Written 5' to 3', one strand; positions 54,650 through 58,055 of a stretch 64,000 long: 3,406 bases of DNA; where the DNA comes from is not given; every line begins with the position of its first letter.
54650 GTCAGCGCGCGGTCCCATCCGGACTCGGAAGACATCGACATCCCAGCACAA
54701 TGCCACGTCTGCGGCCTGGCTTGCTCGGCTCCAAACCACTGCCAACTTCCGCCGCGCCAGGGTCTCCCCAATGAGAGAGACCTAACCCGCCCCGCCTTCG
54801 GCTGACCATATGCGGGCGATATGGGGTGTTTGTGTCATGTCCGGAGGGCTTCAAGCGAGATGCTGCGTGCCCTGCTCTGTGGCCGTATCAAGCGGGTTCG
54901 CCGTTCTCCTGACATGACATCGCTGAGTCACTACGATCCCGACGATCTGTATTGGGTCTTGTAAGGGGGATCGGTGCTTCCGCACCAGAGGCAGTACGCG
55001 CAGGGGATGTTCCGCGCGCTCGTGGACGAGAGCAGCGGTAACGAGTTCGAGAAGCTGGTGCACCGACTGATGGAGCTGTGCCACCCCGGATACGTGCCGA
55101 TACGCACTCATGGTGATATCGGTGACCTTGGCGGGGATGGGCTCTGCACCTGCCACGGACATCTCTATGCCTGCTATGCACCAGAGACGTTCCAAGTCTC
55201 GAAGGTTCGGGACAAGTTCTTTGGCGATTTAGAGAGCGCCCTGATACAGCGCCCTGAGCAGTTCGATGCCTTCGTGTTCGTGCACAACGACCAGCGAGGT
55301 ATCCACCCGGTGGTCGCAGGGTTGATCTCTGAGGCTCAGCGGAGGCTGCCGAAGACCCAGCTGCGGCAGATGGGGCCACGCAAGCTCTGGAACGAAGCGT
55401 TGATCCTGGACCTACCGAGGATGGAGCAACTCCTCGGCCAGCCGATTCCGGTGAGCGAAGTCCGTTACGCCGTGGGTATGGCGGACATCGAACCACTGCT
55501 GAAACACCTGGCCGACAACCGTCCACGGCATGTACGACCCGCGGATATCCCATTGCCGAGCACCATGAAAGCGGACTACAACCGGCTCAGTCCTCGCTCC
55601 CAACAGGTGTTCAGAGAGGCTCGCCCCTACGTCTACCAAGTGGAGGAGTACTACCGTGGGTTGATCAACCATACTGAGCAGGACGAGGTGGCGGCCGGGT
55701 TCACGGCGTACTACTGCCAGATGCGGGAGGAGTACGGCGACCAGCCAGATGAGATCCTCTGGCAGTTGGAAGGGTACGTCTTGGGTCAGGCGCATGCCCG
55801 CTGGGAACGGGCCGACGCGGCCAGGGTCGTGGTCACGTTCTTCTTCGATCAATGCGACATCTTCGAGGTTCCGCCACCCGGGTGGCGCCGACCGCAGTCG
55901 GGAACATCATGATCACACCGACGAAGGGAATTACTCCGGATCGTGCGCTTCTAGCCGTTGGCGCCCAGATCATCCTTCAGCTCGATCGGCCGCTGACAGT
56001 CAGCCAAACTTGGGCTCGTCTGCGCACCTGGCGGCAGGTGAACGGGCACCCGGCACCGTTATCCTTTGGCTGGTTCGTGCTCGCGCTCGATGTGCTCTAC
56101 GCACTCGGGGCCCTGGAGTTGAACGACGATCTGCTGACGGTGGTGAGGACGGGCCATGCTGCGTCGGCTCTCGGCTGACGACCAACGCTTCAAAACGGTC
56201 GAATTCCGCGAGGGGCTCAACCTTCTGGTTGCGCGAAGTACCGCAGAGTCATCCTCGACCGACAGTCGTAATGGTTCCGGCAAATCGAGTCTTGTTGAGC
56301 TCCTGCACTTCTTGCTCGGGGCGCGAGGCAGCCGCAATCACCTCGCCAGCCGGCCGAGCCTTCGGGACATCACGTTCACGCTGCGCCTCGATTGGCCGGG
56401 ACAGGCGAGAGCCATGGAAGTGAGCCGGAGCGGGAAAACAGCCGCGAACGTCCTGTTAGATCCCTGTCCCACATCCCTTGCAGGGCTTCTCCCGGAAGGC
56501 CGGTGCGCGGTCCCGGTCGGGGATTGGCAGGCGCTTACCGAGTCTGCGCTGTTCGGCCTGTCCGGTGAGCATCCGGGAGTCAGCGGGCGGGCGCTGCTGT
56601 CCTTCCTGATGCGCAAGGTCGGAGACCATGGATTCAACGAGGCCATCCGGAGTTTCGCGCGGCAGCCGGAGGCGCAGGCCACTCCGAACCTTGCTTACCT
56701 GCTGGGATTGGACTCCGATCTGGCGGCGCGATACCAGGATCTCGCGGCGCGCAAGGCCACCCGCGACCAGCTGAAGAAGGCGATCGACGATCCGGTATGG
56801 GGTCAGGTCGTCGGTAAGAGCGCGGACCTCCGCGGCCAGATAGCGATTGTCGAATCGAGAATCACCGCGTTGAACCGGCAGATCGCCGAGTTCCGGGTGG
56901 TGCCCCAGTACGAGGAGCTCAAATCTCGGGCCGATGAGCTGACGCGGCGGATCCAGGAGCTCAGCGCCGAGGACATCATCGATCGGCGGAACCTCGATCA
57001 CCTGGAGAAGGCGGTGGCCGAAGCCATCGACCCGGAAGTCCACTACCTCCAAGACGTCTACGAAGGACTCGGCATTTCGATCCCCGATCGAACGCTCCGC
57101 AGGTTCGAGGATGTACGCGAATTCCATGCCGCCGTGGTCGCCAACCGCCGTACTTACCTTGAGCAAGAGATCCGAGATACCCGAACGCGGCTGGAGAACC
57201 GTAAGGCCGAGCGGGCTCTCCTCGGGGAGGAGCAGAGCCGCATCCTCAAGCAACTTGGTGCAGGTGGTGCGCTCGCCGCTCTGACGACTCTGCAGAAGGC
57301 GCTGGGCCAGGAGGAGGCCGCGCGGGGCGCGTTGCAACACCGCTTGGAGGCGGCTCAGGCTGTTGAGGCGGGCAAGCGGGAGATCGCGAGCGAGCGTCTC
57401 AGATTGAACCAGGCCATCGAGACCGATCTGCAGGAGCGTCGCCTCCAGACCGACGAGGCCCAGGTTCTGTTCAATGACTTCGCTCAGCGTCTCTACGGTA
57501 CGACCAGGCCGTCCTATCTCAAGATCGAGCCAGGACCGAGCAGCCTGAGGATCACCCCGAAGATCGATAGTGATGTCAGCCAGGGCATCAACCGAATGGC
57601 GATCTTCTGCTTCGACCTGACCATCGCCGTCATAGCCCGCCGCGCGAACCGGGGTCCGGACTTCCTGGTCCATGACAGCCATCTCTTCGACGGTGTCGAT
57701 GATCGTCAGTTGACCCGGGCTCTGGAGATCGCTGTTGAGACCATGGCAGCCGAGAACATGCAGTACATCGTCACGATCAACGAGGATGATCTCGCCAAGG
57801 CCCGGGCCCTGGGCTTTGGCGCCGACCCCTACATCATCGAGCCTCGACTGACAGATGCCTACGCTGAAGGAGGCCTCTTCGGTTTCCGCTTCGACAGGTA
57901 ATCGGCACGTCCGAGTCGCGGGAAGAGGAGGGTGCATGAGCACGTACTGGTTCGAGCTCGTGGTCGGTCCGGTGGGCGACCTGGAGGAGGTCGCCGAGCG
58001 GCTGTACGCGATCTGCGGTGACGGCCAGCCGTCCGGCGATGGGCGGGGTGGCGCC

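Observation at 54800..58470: Lower-GC islet carrying an ABC-3C-like three-component conflict (defence) cassette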

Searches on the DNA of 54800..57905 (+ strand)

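Call 74: search_dna_similar(query=window:54800-57905:+, collection=plasmids, mode=distant, max_rows=15)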
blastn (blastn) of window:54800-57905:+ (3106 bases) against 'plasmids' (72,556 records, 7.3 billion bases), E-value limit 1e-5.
Records with a match: 17; places in all: 19; records where one place covers at least 80% of the query: 0.
Best place of each record, by identity: 60-80% 17.
By first word of the organism name: Streptomyces 12; Phaeobacter 2; Embleya 1; Sphingomonas 1; Yoonia 1.
By predicted mobility (MOB-suite, as given by PLSDB): non-mobilizable 10; mobilizable 6; conjugative 1.
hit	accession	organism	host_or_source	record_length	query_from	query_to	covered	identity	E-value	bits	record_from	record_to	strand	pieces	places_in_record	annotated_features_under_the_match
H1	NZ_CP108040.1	Streptomyces sp. NBC_00299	-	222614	461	2982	69%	66.1%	6e-104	450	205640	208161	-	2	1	ABC-three component system protein (x2) | ABC-three component system middle component 6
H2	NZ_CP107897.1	Streptomyces sp. NBC_00466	-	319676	461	2982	70%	65.4%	7e-91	408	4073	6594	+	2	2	ABC-three component system protein (x2) | ABC-three component system middle component 6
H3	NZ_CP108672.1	Streptomyces sp. NBC_01023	-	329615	461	2982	70%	65.4%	7e-91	408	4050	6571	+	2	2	ABC-three component system protein (x2) | ABC-three component system middle component 6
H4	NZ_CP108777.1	Embleya sp. NBC_00896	-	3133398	877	3092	71%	63.6%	2e-52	215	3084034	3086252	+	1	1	none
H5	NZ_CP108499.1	Streptomyces sp. NBC_01240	-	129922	876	2982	68%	65.5%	2e-97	365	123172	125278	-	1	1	ABC-three component system protein (x2) | ABC-three component system middle component 6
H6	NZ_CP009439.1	Streptomyces glaucescens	soil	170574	877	2982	68%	65.5%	7e-103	384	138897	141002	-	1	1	ABC-three component system protein (x2) | ABC-three component system middle component 6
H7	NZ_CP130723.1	Streptomyces sp. NBC_01238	-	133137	876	2982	68%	65.4%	9e-96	361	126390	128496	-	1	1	ABC-three component system protein (x2) | ABC-three component system middle component 6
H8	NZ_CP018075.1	Streptomyces venezuelae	cultured microorganism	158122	1041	3093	66%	65.2%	3e-89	338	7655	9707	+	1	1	ABC-three component system protein (x2) | ABC-three component system middle component 6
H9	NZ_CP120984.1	Streptomyces sp. Alt3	-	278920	1042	3093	66%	65.0%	1e-81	314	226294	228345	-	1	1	ABC-three component system protein (x2) | ABC-three component system middle component 6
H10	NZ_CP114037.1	Streptomyces sp. S465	plant,whole organism,soil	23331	1042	2982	62%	65.5%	1e-100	376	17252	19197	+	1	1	ABC-three component system middle component 6 | ABC-three component system protein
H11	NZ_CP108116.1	Streptomyces sp. NBC_00212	-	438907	1042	3093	61%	66.7%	1e-86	476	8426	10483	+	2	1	ABC-three component system protein (x2) | ABC-three component system middle component 6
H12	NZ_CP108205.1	Streptomyces sp. NBC_00111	-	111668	1041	2982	55%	67.1%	7e-72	446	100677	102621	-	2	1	ABC-three component system protein (x2) | ABC-three component system middle component 6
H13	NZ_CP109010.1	Streptomyces sp. NBC_00690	-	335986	2407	3093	22%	67.6%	8e-52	214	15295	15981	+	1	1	ABC-three component system protein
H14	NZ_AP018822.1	Sphingomonas bisphenolicum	-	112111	2778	2916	4%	71.1%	8e-8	69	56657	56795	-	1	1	ABC-three component system protein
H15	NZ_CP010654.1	Phaeobacter inhibens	cell culture,zooplankton aquaculture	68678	2778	2910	4%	70.8%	3e-7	66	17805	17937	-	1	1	ABC-three component system protein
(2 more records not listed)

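Call 75: get_annotated_region(hit=H2, flank=5000)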
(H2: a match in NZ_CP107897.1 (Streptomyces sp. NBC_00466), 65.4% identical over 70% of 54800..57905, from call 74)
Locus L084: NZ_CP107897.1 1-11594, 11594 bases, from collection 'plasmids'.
description: Streptomyces sp. NBC_00466 strain NBC 00466 plasmid unnamed1, complete sequence
organism: Streptomyces sp. NBC_00466 (NCBI taxid 2903655)
taxonomy: Bacteria; Actinomycetota; Actinomycetes; Kitasatosporales; Streptomycetaceae; Streptomyces; Streptomyces sp. NBC 00466
host: -; source: -; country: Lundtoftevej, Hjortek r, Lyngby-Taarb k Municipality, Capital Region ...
typing (MOB-suite, as given by PLSDB): mobilizable; replicon rep_cluster_1910,rep_cluster_1910; relaxase MOBP
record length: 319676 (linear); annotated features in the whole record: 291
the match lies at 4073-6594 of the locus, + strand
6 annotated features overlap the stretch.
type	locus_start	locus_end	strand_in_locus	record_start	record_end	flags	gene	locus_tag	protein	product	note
CDS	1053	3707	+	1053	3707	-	-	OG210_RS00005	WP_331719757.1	Helicase associated domain protein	-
CDS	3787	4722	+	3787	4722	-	-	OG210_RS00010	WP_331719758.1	ABC-three component system protein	-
CDS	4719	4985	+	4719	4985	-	-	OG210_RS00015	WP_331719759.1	ABC-three component system middle component 6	-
CDS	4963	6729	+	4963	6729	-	-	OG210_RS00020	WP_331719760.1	ABC-three component system protein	-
CDS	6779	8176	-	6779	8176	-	-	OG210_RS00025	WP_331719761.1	hypothetical protein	-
CDS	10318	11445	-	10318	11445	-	-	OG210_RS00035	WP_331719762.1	hypothetical protein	-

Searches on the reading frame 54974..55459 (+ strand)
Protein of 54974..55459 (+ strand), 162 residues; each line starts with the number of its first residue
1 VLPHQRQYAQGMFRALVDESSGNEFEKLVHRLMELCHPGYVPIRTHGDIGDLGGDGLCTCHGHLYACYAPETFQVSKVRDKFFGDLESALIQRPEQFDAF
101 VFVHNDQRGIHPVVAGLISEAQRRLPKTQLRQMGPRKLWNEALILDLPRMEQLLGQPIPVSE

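Call 76: search_protein_representatives(protein=window:54974-55459:+)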
Query: 162 residues. Proteins with E-value up to 0.001 (for the whole library): 503; up to 1e-10: 92; up to 1e-30: 14. The best 150 are listed.
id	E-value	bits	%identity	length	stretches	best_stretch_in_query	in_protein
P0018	1.2e-56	207.3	61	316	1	1-160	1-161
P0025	6.4e-51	188.6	54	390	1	2-160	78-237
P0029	1.4e-50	187.5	61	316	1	1-160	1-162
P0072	2.2e-47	177.1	54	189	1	1-160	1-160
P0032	9.4e-41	155.6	47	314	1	4-161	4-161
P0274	3.2e-38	147.3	52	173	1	1-139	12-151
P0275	8.5e-37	142.7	44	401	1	5-161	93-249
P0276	1.7e-35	138.5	69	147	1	1-95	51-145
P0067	2.0e-35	138.2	45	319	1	6-161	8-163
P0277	3.7e-34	134.1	44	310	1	21-162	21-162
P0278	3.9e-33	130.8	43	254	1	5-161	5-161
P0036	5.8e-33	130.2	43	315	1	5-162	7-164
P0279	4.5e-31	124.1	44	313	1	2-156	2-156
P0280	8.7e-31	123.1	42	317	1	4-161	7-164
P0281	1.8e-30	122.1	42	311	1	6-159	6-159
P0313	3.7e-15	72.3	29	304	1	5-160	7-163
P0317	4.7e-14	68.7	29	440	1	13-158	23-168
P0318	5.5e-14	68.5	26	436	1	11-158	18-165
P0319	6.6e-14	68.2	30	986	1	19-157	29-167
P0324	4.2e-13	65.6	29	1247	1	20-157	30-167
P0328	6.8e-13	64.9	29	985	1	19-161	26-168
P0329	7.3e-13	64.8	28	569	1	5-160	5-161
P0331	2.6e-12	63.0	33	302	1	12-158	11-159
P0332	2.6e-12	63.0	33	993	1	3-158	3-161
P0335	5.6e-12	61.9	29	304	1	5-155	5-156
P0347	3.4e-11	59.4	30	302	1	4-159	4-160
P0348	4.1e-11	59.1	29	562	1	19-157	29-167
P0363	3.3e-10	56.2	27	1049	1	19-157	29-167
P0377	8.8e-10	54.8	26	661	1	15-157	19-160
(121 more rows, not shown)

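Call 77: search_protein_families(library=pfam, proteins=[P0319, P0324, P0328, P0332, P0363, P0317, P0318, P0329, P0348, P0377], max_evalue=0.001)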
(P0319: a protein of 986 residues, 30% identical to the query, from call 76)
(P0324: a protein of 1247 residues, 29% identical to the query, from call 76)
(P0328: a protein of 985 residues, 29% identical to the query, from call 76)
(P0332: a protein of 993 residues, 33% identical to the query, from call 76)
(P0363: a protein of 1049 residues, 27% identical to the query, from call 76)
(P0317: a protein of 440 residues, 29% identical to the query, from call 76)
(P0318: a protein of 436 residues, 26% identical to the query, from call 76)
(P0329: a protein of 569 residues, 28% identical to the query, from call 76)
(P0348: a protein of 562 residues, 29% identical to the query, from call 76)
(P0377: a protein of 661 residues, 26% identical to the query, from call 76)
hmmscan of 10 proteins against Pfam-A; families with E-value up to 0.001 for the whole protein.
P0319 (986 aa): 9 families
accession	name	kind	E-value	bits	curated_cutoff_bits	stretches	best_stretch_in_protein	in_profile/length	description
PF13424.12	TPR_12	-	2.4e-10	40.9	30.1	0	682-747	4-71/77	Tetratricopeptide repeat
PF13191.12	AAA_16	-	1.8e-07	32.2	32.6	1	210-275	2-73/167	AAA ATPase domain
PF13181.12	TPR_8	-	4.9e-07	29.8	25.7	0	772-799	6-33/34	Tetratricopeptide repeat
PF02810.21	SEC-C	-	6.7e-07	29.5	20.4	1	968-985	2-19/19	SEC-C motif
PF20720.3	nSTAND3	-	2.3e-06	27.8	27.2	1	215-272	5-61/155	Novel STAND NTPase 3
PF01656.29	CbiA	-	7e-05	23.2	25.4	1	234-522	6-107/125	CobQ/CobB/MinD/ParA nucleotide binding domain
PF25201.1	nSTAND6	-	0.00012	22.6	27.7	1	211-279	2-71/148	Novel STAND NTPase 6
PF13401.12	AAA_22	-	0.00025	21.8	27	0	226-281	4-60/130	AAA domain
PF07719.23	TPR_2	-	0.0004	20.7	27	0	600-627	3-30/34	Tetratricopeptide repeat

P0324 (1247 aa): 4 families
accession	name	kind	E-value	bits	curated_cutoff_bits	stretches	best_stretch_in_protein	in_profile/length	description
PF00931.28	NB-ARC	-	1.1e-33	117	23.5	1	219-434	21-247/248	NB-ARC domain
PF17908.6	APAF1_C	-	5.8e-08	33.2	22.8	1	513-612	1-102/135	APAF-1 helical domain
PF21296.3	APAF-1-like_WHD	-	2.1e-06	28.3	27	1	441-505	3-67/68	Apoptotic protease-activating factor 1-like, winged-helix domain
PF13424.12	TPR_12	-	0.00057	20.5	30.1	0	991-1053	3-67/77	Tetratricopeptide repeat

P0328 (985 aa): 2 families
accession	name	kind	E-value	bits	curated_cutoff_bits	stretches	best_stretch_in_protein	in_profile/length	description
PF05729.18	NACHT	-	5.3e-05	23.5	26.7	1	224-332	2-130/167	NACHT domain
PF13191.12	AAA_16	-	0.00044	21.2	32.6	0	212-313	14-119/167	AAA ATPase domain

P0332 (993 aa): 1 family
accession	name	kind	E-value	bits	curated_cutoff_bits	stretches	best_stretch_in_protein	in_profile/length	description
PF05729.18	NACHT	-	4e-12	46.7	26.7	1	259-422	3-163/167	NACHT domain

P0363 (1049 aa): 1 family
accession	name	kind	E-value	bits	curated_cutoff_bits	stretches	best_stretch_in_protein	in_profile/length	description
PF13191.12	AAA_16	-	0.00022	22.2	32.6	0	238-275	26-63/167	AAA ATPase domain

P0317 (440 aa): 1 family
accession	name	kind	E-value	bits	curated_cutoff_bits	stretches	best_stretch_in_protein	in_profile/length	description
PF18145.6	SAVED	-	4.5e-35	121.5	26.2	1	244-437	9-190/190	SMODS-associated and fused to various effectors sensor domain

P0318 (436 aa): 1 family
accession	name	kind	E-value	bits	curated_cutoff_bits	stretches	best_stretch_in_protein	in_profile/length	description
PF18145.6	SAVED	-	2.6e-34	119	26.2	1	244-435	12-190/190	SMODS-associated and fused to various effectors sensor domain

P0329 (569 aa): 21 families
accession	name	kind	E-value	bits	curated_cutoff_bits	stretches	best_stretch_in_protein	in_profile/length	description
PF00515.34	TPR_1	-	5.7e-72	235.3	27.8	7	309-341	1-33/34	Tetratricopeptide repeat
PF13414.12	TPR_11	-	1.3e-64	214.1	26.8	8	355-386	6-37/42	TPR repeat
PF07719.23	TPR_2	-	2.7e-46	152.3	27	4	309-341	1-33/34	Tetratricopeptide repeat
PF13181.12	TPR_8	-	3.8e-46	151.8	25.7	4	481-511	3-33/34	Tetratricopeptide repeat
PF13431.12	TPR_17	-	5.3e-40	132.8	24.4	4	298-330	2-34/34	Tetratricopeptide repeat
PF13424.12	TPR_12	-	3.5e-35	120.5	30.1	8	308-372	2-74/77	Tetratricopeptide repeat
PF13432.12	TPR_16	-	1.2e-33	115.6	32.7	5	316-377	4-65/65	Tetratricopeptide repeat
PF13371.12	TPR_9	-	6.6e-30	103.4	35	6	391-445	9-63/73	Tetratricopeptide repeat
PF01239.28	PPTA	-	2.5e-22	77.5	29.5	0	427-452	1-26/32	Protein prenyltransferase alpha subunit repeat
PF13428.12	TPR_14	-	4.7e-20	70.5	23.5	0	318-348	10-40/44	Tetratricopeptide repeat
PF13374.12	TPR_10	-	2.5e-16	59.5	27.5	0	481-510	4-33/42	Tetratricopeptide repeat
PF03704.23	BTAD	-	3.3e-11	44.2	22.1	1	439-507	56-124/146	Bacterial transcriptional activator domain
PF14559.12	TPR_19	-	3.5e-11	43.7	25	0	459-500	5-46/68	Tetratricopeptide repeat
PF13174.12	TPR_6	-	9.3e-09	35.8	26.3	0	316-342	7-33/33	Tetratricopeptide repeat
PF10516.15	SHNi-TPR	-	2.8e-07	30.4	21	0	495-511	17-33/38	SHNi-TPR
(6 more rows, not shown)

P0348 (562 aa): 0 families

P0377 (661 aa): 1 family
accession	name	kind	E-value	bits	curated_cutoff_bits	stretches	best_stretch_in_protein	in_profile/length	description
PF18145.6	SAVED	-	3.6e-36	125.1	26.2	1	239-426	7-188/190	SMODS-associated and fused to various effectors sensor domain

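Call 80: search_protein_families(library=padloc, proteins=[P0317, P0318, P0377, P0319, P0324, P0332, P0313, P0331, P0335, P0347], max_evalue=0.00001)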
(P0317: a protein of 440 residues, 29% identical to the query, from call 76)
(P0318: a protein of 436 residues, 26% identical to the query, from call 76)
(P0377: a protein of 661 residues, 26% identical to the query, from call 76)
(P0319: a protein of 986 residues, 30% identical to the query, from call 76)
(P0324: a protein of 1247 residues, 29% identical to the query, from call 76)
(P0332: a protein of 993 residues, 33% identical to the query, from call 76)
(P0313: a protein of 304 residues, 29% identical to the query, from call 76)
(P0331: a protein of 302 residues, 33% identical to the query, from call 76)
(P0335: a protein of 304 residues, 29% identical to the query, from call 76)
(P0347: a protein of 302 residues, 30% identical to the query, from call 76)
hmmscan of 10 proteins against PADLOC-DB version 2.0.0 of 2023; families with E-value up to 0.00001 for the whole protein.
P0317 (440 aa): 27 families (the best 25 are shown)
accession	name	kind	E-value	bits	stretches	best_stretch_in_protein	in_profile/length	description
PDLC00747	Effector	-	4.1e-33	113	1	258-437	198-373/373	Endonuclease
PDLC00754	Effector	-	7.8e-31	105.2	1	257-436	84-264/598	Peptidase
PDLC01997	SAVED1--SAVED_HNH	-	4e-25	87.1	1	255-425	196-357/368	-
PDLC00739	Effector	-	5.1e-24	83.3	1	255-428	201-367/378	Endonuclease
PDLC00746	Effector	-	1.9e-23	81.2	1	255-427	209-378/389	Endonuclease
PDLC00749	Effector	-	3.9e-21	73.5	1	257-426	218-385/395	Endonuclease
PDLC01998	SAVED1--SAVED_HNH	-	3.6e-20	70.2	1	249-438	305-490/506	-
PDLC00742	Effector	-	2.7e-17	60.7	1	243-438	308-511/527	Endonuclease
PDLC00736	Effector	-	5.7e-15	53.2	1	259-438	387-557/561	Endonuclease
PDLC00740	Effector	-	1.5e-14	51.5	1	256-438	212-384/391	Endonuclease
PDLC00751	Effector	-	3.7e-14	50.6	1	244-438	315-512/530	Endonuclease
PDLC02018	Effector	-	3.3e-13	47.1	1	234-427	4-194/498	SAVED_peptidaseM48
PDLC02016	SAVED_CHAT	-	1.2e-12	45.5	1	237-424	319-485/498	-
PDLC00707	Effector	-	2.5e-12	44.7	1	263-430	184-345/370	2TM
PDLC00743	Effector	-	3e-12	44.4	1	257-424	207-374/384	Endonuclease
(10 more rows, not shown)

P0318 (436 aa): 23 families
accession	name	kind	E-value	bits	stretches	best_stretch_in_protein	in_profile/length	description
PDLC00747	Effector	-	2.7e-32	110.3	1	225-434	167-372/373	Endonuclease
PDLC00746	Effector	-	1.5e-29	101.2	1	238-434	193-386/389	Endonuclease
PDLC00754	Effector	-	6.7e-27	92.2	1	255-434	84-264/598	Peptidase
PDLC00739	Effector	-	3.1e-26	90.6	1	243-427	183-368/378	Endonuclease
PDLC01997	SAVED1--SAVED_HNH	-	3.7e-26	90.5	1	243-435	186-367/368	-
PDLC00749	Effector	-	3.7e-24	83.5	1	242-434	205-392/395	Endonuclease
PDLC00736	Effector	-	1.4e-19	68.4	1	228-436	358-557/561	Endonuclease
PDLC01998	SAVED1--SAVED_HNH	-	2.4e-16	57.6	1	238-426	295-481/506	-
PDLC00707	Effector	-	1.8e-15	55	1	260-434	183-351/370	2TM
PDLC00751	Effector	-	1.8e-15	55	1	239-435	314-511/530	Endonuclease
PDLC00676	Effector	-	4.8e-14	50.5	1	261-435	168-343/354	2TM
PDLC02001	SAVED2--SAVED_TM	-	7e-14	49.8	1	260-434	172-339/353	-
PDLC00743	Effector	-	5.2e-13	46.9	1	256-432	208-381/384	Endonuclease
PDLC00740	Effector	-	1.2e-12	45.3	1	254-435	212-383/391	Endonuclease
PDLC00742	Effector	-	1.7e-11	41.5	1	237-433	307-506/527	Endonuclease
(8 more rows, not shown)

P0377 (661 aa): 26 families (the best 25 are shown)
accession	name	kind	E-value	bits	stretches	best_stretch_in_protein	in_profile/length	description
PDLC00754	Effector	-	2.6e-39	133.2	1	229-429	61-266/598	Peptidase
PDLC00747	Effector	-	8.5e-33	112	1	226-426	172-371/373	Endonuclease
PDLC01997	SAVED1--SAVED_HNH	-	3.6e-28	97.1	1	247-425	195-364/368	-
PDLC00746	Effector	-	7.1e-27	92.4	1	226-419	185-379/389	Endonuclease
PDLC00739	Effector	-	9.2e-27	92.3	1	246-423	199-371/378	Endonuclease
PDLC00749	Effector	-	2.3e-26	90.8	1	249-426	217-391/395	Endonuclease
PDLC00736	Effector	-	2.1e-22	77.8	1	226-430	363-558/561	Endonuclease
PDLC02016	SAVED_CHAT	-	4.1e-22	76.7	2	251-426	340-489/498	-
PDLC01998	SAVED1--SAVED_HNH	-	1.3e-18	65.1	1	244-424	305-485/506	-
PDLC00743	Effector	-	3.1e-17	60.8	1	245-426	203-382/384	Endonuclease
PDLC00707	Effector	-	7.1e-17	59.6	1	256-423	184-347/370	2TM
PDLC00751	Effector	-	2.2e-16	58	1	248-430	329-513/530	Endonuclease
PDLC02001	SAVED2--SAVED_TM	-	3.3e-15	54.1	1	256-424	173-336/353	-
PDLC00740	Effector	-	4.3e-14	50.1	1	248-430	211-385/391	Endonuclease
PDLC00676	Effector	-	3.4e-13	47.7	1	308-431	225-346/354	2TM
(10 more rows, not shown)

P0319 (986 aa): 0 families

P0324 (1247 aa): 0 families

P0332 (993 aa): 0 families

P0313 (304 aa): 2 families
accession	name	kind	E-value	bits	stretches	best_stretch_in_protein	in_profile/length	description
PDLC04772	PDC-M68A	-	4.5e-17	60.9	1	169-299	118-252/253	-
PDLC04773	PDC-M68A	-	9.6e-13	46.7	1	193-303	84-199/200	-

P0331 (302 aa): 2 families
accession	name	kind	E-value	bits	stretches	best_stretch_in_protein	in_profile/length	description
PDLC04772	PDC-M68A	-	2.6e-21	74.8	1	186-296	139-252/253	-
PDLC04773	PDC-M68A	-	5.8e-17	60.4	1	192-297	87-196/200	-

P0335 (304 aa): 2 families
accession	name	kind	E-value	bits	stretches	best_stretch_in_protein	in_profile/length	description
PDLC04772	PDC-M68A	-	9.8e-26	89.3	1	162-297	113-251/253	-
PDLC04773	PDC-M68A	-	1.8e-18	65.4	1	163-298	52-195/200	-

P0347 (302 aa): 2 families
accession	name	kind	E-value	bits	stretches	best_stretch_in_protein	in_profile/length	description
PDLC04772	PDC-M68A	-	1e-19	69.5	1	164-296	116-251/253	-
PDLC04773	PDC-M68A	-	1.4e-12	46.1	1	167-299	57-197/200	-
